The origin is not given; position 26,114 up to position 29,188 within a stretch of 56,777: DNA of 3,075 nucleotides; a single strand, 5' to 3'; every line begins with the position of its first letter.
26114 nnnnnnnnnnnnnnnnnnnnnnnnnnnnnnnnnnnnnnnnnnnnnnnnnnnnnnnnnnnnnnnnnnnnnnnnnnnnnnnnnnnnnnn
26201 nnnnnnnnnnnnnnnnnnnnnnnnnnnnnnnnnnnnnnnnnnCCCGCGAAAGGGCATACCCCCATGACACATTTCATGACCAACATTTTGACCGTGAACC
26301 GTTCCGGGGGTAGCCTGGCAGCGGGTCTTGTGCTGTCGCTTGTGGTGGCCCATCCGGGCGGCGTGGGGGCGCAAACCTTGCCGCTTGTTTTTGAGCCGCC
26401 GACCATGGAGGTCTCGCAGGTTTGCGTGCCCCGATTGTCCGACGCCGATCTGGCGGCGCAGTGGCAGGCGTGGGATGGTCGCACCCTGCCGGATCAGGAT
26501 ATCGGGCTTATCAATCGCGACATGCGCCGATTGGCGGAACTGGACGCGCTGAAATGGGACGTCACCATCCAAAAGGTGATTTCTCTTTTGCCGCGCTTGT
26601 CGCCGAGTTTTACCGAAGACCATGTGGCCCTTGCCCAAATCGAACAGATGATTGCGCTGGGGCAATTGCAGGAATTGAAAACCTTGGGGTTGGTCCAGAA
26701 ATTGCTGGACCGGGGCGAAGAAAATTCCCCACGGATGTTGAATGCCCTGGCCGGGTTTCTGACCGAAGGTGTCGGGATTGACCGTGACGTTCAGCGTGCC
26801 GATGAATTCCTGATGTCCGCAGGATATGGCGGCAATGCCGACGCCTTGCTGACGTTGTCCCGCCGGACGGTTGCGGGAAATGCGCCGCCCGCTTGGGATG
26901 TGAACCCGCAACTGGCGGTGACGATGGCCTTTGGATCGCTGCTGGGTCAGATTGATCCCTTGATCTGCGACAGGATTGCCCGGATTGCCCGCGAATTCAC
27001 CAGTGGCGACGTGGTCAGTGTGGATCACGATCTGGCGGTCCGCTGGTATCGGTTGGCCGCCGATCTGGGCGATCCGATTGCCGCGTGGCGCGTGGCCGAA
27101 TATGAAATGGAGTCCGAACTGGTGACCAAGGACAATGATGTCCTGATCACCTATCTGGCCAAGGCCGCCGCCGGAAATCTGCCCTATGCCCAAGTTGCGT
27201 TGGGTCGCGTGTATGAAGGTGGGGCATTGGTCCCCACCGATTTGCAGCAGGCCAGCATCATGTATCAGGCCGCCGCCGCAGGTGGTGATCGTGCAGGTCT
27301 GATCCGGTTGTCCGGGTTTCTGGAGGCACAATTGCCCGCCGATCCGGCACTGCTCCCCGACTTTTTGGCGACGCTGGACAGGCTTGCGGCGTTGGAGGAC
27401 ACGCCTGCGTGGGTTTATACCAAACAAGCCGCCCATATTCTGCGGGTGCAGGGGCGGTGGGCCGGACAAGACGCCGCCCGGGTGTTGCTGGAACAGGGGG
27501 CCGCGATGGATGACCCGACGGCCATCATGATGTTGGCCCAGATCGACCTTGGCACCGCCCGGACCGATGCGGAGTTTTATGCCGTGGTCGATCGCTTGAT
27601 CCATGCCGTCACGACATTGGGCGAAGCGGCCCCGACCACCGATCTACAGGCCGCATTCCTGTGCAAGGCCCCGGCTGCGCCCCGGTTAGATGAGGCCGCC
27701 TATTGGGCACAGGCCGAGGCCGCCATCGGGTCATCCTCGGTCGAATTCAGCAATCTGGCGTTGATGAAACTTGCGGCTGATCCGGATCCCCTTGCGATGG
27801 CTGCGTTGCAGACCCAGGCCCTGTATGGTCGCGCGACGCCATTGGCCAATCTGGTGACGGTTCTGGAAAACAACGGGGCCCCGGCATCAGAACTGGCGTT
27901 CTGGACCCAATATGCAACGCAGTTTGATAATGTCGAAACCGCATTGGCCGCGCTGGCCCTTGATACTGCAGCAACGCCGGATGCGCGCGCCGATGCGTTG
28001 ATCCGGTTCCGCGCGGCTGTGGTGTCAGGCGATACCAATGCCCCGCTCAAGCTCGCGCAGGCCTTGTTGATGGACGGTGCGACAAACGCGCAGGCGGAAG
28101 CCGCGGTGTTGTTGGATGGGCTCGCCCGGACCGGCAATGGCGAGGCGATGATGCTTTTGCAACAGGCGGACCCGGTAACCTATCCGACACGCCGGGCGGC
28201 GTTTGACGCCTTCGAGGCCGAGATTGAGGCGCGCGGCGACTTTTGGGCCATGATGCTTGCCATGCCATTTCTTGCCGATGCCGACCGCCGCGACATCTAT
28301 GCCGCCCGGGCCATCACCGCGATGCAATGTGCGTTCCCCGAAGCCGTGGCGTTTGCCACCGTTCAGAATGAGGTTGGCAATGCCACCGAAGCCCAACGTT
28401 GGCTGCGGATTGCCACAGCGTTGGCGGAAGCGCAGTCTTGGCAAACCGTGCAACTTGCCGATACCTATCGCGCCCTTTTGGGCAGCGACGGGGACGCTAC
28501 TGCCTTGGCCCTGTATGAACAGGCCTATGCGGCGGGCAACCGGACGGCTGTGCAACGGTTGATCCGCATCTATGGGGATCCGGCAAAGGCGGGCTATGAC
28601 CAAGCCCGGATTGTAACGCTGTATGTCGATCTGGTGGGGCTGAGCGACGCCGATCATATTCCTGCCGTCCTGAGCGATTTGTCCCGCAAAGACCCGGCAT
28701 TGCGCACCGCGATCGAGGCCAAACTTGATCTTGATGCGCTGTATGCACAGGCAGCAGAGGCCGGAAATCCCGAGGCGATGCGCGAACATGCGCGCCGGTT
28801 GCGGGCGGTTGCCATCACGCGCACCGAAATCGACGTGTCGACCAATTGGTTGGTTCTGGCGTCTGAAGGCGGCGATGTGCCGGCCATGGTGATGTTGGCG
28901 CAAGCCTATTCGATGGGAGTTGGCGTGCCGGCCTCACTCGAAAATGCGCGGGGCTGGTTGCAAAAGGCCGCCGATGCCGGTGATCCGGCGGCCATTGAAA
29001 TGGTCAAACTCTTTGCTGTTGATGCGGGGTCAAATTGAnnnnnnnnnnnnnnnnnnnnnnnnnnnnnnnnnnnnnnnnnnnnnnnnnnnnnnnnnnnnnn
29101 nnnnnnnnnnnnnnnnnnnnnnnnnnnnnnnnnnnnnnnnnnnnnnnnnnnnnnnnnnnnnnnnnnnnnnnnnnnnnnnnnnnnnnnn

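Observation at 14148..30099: Alginate-type (O-acetylated polymannuronate) exopolysaccharide operon in an alphaproteobacterial-looking genome, rearranged and lacking the AlgK/AlgE export pair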

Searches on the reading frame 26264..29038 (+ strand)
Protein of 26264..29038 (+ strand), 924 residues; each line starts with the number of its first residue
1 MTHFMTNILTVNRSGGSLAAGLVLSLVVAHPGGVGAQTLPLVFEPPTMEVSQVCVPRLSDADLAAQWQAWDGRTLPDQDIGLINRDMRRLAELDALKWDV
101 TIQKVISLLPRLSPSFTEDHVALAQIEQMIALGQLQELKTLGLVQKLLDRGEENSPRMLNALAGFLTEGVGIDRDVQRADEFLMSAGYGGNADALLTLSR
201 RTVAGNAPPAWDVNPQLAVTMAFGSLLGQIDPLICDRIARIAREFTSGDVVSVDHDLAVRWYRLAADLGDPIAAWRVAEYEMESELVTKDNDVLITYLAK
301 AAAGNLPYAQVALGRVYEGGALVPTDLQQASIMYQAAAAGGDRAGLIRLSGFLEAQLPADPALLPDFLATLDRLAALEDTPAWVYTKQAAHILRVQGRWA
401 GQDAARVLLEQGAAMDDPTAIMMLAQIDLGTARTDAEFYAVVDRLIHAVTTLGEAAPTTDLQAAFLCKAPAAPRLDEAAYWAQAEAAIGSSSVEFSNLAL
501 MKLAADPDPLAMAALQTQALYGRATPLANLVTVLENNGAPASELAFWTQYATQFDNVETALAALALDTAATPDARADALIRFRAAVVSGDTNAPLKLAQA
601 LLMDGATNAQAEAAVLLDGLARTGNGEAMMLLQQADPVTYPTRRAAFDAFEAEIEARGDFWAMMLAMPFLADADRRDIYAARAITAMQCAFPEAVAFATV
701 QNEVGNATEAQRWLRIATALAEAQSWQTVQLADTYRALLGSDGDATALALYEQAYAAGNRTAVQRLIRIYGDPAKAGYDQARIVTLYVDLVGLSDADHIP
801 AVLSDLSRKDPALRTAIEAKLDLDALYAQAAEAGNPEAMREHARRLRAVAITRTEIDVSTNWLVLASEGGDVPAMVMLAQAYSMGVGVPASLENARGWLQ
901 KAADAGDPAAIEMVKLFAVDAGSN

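Call 6: search_protein_families(library=pfam, proteins=[window:26264-29038:+], max_evalue=0.01)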
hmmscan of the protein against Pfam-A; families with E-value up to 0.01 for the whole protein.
window:26264-29038:+ (924 aa): 1 family
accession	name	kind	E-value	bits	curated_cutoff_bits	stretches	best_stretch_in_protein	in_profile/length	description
PF08238.18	Sel1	-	4.2e-16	59.2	30.7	2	873-907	2-36/36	Sel1 repeat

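Call 8: find_homologous_proteins(query=window:26264-29038:+, max_evalue=0.00001)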
Query window:26264-29038:+ (924 aa): 190 proteins with E <= 0.00001 among 8000 candidates; the best 120 are listed.
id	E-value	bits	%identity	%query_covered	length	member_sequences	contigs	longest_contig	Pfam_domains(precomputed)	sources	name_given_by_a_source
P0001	0.0e+0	1995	100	100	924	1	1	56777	PF08238.19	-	-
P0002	0.0e+0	1413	73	99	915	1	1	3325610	PF08238.19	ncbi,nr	ncbi:hypothetical protein RNZ50_19105 [Paracoccaceae bacterium Fryx2]|nr:hypothetical protein [Parac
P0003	0.0e+0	1380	71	99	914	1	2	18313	PF08238.19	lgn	-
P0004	0.0e+0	1363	70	99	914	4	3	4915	PF08238.19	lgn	-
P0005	0.0e+0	1356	70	99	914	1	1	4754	PF08238.19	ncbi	-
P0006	0.0e+0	1354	71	99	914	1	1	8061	PF08238.19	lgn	-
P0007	0.0e+0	1347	71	98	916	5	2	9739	PF08238.19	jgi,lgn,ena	-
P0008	0.0e+0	1346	70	99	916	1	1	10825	PF08238.19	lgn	-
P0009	0.0e+0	1346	70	99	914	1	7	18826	PF08238.19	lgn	-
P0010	0.0e+0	1343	69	99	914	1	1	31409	PF08238.19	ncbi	-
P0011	0.0e+0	1332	69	99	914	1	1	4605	PF08238.19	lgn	-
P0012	0.0e+0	1319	68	99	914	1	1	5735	PF08238.19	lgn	-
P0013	0.0e+0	1316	69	96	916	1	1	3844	PF08238.19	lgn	-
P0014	0.0e+0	1314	68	100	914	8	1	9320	PF08238.19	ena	-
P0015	0.0e+0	1305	68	99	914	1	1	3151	PF08238.19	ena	-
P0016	0.0e+0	1299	67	99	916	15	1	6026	PF08238.19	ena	-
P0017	0.0e+0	1295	67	99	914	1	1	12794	PF08238.19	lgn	-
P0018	0.0e+0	1294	67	99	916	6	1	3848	PF08238.19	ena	-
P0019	0.0e+0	1290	67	96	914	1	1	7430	PF08238.19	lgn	-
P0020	0.0e+0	1283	67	98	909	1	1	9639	PF08238.19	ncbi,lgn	-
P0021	0.0e+0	1279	68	97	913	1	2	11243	PF08238.19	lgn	-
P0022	0.0e+0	1275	66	99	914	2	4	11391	PF08238.19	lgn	-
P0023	0.0e+0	1273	67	97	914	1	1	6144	PF08238.19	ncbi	-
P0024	0.0e+0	1267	68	96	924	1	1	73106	PF08238.19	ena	-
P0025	0.0e+0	1267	65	99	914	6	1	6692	PF08238.19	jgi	jgi:TPR repeat protein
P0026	0.0e+0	1247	66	98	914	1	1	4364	PF08238.19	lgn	-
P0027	0.0e+0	1247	66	98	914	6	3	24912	PF08238.19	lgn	-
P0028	0.0e+0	1247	67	97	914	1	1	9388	PF08238.19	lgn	-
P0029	0.0e+0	1241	65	98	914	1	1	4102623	PF08238.19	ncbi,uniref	ncbi:tetratricopeptide repeat protein [Tabrizicola sp. BL-A-41-H6]|uniref:tetratricopeptide repeat p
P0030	0.0e+0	1237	65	99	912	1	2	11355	PF08238.19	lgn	-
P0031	0.0e+0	1236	64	99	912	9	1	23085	PF08238.19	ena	-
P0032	0.0e+0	1235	64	98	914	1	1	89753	PF08238.19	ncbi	-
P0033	0.0e+0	1235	64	98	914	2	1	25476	PF08238.19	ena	-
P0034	0.0e+0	1233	65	96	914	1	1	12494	PF08238.19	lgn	-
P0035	0.0e+0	1232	65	97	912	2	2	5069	PF08238.19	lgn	-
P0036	0.0e+0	1231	66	96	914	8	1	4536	PF08238.19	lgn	-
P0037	0.0e+0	1227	64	98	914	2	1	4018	PF08238.19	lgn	-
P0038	0.0e+0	1220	65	97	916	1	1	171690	PF08238.19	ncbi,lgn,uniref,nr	ncbi:hypothetical protein [Frigidibacter sp.]|uniref:hypothetical protein n=1 Tax=Frigidibacter sp. 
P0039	0.0e+0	1212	64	98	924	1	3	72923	PF08238.19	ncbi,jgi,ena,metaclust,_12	metaclust:\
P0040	0.0e+0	1207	64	97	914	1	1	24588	PF08238.19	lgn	-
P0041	0.0e+0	1191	64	96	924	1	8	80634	PF08238.19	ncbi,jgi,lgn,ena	-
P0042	0.0e+0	1187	65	96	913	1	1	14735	PF08238.19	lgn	-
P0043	0.0e+0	1173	62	99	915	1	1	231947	PF08238.19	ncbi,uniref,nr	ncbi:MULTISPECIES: hypothetical protein [unclassified Yoonia]|uniref:hypothetical protein n=1 Tax=un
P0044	0.0e+0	1156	61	98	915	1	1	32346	PF08238.19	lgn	-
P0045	0.0e+0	1145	63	96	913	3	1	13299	PF08238.19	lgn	-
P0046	0.0e+0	1109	58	100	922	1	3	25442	PF08238.19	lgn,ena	-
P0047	0.0e+0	1024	57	96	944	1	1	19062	PF08238.19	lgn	-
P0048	0.0e+0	1014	56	96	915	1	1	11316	PF08238.19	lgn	-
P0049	1.9e-298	1011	57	96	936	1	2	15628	PF08238.19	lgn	-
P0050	2.3e-296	1004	56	96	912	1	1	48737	PF08238.19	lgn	-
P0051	4.5e-292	990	56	96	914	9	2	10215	PF08238.19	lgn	-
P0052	4.4e-289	980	55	95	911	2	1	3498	PF08238.19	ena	-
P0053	2.0e-288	978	54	98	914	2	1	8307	PF08238.19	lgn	-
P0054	3.3e-288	977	55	95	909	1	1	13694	PF08238.19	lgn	-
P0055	5.5e-288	976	56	96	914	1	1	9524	PF08238.19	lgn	-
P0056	7.9e-287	972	55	96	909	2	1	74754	PF08238.19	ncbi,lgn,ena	-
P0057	4.6e-285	967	56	96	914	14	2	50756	PF08238.19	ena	-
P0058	8.3e-283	959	54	96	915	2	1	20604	PF08238.19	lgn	-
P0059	1.9e-280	951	53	98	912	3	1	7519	PF08238.19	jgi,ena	-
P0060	3.2e-280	950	54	96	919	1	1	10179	PF08238.19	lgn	-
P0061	1.7e-261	888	65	72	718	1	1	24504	PF08238.19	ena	-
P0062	8.3e-259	880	51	96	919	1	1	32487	PF08238.19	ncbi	-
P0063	4.5e-252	857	49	95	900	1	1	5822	PF08238.19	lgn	-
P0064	1.6e-249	849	49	95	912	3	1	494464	PF08238.19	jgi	jgi:TPR repeat protein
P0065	1.5e-244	832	51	93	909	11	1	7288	PF08238.19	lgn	-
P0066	2.1e-235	802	56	75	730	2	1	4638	PF08238.19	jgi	jgi:TPR repeat protein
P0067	3.9e-234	798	48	95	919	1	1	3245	PF08238.19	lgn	-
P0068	4.8e-225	768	45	97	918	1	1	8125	PF08238.19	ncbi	ncbi:MAG: hypothetical protein WCC57_04815 [Paracoccaceae bacterium]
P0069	4.7e-224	765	46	98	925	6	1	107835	PF08238.19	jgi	-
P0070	2.1e-221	756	44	98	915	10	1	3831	PF08238.19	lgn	-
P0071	4.3e-221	755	45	95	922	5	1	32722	PF08238.19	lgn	-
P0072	1.0e-220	754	43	95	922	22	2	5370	PF08238.19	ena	-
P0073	1.0e-220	754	43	95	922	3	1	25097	PF08238.19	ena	-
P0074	6.2e-218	744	43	94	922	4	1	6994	PF08238.19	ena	-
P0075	1.1e-217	744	43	94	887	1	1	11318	PF08238.19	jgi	-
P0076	9.1e-217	741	43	95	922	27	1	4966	PF08238.19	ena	-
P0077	3.4e-216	739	43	97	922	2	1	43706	PF08238.19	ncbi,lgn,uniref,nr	ncbi:hypothetical protein [Cypionkella sp.]|uniref:tetratricopeptide repeat protein n=1 Tax=Cypionke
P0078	3.4e-216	739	42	95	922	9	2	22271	PF08238.19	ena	-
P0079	5.1e-215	735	42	97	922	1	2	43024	PF08238.19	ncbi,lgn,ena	-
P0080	1.6e-214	733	43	97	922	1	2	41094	PF08238.19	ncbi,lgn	-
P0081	1.8e-214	733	42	97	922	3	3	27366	PF08238.19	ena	-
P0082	3.6e-214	732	43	97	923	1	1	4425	PF08238.19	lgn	-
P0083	4.8e-214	732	44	95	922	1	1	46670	PF08238.19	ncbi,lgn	-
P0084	7.0e-214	731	43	94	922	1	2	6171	PF08238.19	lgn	-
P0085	2.0e-213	730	42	97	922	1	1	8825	PF08238.19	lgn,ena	-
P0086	2.5e-213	729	42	98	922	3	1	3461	PF08238.19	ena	-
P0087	3.6e-213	729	42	97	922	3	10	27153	PF08238.19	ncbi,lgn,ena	-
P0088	4.8e-213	728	43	95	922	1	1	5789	PF08238.19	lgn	-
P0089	2.4e-212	726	41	96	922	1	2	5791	PF08238.19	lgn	-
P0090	2.4e-212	726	43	95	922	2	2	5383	PF08238.19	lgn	-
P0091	9.7e-212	724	45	96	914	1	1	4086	PF08238.19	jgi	jgi:TPR repeat protein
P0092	1.3e-211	723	42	94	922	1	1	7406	PF08238.19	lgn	-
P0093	2.5e-211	723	42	96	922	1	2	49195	PF08238.19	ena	-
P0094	4.9e-211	722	42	95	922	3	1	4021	PF08238.19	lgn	-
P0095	1.2e-210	720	42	95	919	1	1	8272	PF08238.19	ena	-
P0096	1.5e-210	720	43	98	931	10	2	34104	PF08238.19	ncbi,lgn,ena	-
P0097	1.2e-209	717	43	94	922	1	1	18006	PF08238.19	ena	-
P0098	3.2e-209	716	41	95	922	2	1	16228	PF08238.19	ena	-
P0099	6.3e-209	715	41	97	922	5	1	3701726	PF08238.19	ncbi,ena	-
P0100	9.4e-209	714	43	97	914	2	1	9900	PF08238.19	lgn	-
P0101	1.3e-208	714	42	95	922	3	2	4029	PF08238.19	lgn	-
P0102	2.3e-208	713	43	97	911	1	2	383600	PF08238.19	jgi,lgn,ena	-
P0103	5.6e-208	711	42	97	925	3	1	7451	PF08238.19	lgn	-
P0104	1.4e-207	710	42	95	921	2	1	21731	PF08238.19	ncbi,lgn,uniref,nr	ncbi:hypothetical protein [Cypionkella sp.]|uniref:tetratricopeptide repeat protein n=1 Tax=Cypionke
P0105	5.4e-207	708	40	97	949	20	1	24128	PF08238.19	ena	-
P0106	1.5e-206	707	44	95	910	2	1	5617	PF08238.19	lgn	-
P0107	2.4e-206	706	43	95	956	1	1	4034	PF08238.19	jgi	jgi:TPR repeat protein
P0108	3.0e-206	706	43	96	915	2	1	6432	PF08238.19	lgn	-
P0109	3.5e-206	706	41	95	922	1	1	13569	PF08238.19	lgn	-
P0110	3.9e-206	705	41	94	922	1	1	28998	PF08238.19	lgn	-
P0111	4.5e-206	705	43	97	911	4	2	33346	PF08238.19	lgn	-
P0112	4.7e-206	705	43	97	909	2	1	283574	PF08238.19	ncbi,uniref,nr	ncbi:hypothetical protein [Tabrizicola sp.]|uniref:hypothetical protein n=1 Tax=Tabrizicola sp. TaxI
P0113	4.9e-206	705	42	97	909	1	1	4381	PF08238.19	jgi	jgi:TPR repeat protein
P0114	1.8e-205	703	42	94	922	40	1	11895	PF08238.19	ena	-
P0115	1.9e-205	703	44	96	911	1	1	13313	PF08238.19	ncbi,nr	ncbi:MAG: sel1 repeat family protein [Tabrizicola sp.]|nr:sel1 repeat family protein [Tabrizicola sp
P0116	3.4e-205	702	42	96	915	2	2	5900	PF08238.19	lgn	-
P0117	4.9e-205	702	44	95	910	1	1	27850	PF08238.19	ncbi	-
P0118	2.6e-204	699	42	98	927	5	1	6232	PF08238.19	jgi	jgi:TPR repeat protein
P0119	1.2e-203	697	43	97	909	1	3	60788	PF08238.19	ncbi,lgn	-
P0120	1.5e-203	697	42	97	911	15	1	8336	PF08238.19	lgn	-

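Call 9: search_solved_structures(query=window:26264-29038:+, max_evalue=1)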
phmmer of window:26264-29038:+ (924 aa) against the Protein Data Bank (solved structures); distinct sequences matched with E-value up to 1: 22.
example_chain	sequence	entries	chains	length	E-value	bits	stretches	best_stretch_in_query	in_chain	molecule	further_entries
8sxq_A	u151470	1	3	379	4.1e-19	71.7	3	245-349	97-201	SEL-1 repeat protein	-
4bwr_A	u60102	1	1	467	2.1e-17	66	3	254-338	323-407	PROTEIN CORRESPONDING TO LOCUS C5321 FROM CFT073 E.COLI STRAIN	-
6onw_A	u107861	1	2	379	1e-14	57.1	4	247-349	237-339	Sel1 repeat protein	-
6deh_A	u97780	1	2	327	1.1e-13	53.8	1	242-341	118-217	TPR repeat protein, protein-protein interaction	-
6ork_A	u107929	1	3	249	1.4e-12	50.1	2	239-350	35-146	Sel1 repeat protein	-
6orc_A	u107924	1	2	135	7e-10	41.2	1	240-349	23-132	Sel1 repeat protein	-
6ok3_A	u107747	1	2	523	1.4e-09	40.2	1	248-343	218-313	Sel1 repeat protein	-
6ur7_A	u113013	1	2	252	1.3e-06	30.3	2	255-353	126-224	Sel1 repeat family protein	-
8ket_C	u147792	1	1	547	1.7e-06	30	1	244-345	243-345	Protein sel-1 homolog 1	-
9uav_C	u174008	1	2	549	1.8e-06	29.9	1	244-345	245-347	Protein sel-1 homolog 1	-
5b26_A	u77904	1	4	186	2e-06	29.7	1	243-345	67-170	Protein sel-1 homolog 1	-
8kes_D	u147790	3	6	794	8.4e-06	27.7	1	243-345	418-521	Protein sel-1 homolog 1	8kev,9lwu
9og0_C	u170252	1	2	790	2e-05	26.4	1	245-345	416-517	Protein sel-1 homolog 1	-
7ula_B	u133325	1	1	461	3e-05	25.9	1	288-344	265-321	Alginate biosynthesis protein AlgK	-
6ok0_A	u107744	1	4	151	0.00021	23.1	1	829-913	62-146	Sel1 repeat protein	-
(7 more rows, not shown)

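Call 18: find_encoding_contigs(protein=P0029, flank=10000, max_places=2)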
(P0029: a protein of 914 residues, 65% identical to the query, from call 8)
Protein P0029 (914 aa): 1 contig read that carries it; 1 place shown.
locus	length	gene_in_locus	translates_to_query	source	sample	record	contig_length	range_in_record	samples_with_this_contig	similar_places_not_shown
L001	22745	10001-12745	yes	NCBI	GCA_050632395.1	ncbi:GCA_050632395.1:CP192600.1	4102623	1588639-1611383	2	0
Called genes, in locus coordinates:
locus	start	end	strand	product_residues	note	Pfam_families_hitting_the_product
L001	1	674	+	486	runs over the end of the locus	PF13641:Glyco_tranf_2_3, PF13632:Glyco_trans_2_3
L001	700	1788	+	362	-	-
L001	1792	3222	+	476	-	PF00483:NTP_transferase, PF22640:ManC_GMP_beta-helix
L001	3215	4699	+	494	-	PF13229:Beta_helix (weak), PF05048:NosD, PF13229:Beta_helix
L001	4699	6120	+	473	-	PF03062:MBOAT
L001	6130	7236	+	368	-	PF16822:ALGX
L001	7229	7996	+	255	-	-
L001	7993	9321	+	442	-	PF16822:ALGX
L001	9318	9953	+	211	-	PF11182:AlgF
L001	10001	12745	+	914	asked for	PF08238:Sel1 (faint)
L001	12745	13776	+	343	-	PF05426:Alginate_lyase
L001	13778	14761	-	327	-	PF00892:EamA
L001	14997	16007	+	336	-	PF08450:SGL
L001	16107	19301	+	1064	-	PF00211:Guanylate_cyc, PF13191:AAA_16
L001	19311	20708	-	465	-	PF21105:DyP_N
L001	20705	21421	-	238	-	-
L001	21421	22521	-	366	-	PF00199:Catalase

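Call 19: find_encoding_contigs(protein=P0099, flank=10000, max_places=1)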
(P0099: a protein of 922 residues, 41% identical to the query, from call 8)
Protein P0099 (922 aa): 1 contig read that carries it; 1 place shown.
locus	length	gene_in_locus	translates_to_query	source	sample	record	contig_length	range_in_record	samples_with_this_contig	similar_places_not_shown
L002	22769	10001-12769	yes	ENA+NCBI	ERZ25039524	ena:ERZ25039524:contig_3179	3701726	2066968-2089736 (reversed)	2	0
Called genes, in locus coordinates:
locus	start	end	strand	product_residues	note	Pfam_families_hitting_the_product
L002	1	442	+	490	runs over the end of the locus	PF13641:Glyco_tranf_2_3, PF13632:Glyco_trans_2_3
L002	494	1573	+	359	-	-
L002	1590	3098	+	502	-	PF00483:NTP_transferase, PF22640:ManC_GMP_beta-helix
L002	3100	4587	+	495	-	PF13229:Beta_helix, PF05048:NosD, PF13229:Beta_helix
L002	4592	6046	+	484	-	PF03062:MBOAT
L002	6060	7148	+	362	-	PF16822:ALGX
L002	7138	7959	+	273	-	-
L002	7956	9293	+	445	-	PF16822:ALGX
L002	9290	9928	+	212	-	PF11182:AlgF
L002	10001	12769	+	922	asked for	PF08238:Sel1 (faint)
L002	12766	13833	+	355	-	PF05426:Alginate_lyase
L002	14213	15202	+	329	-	-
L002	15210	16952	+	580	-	PF00920:ILVD_EDD_N, PF24877:ILV_EDD_C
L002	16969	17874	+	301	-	PF01408:GFO_IDH_MocA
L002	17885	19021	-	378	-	PF01979:Amidohydro_1 (faint)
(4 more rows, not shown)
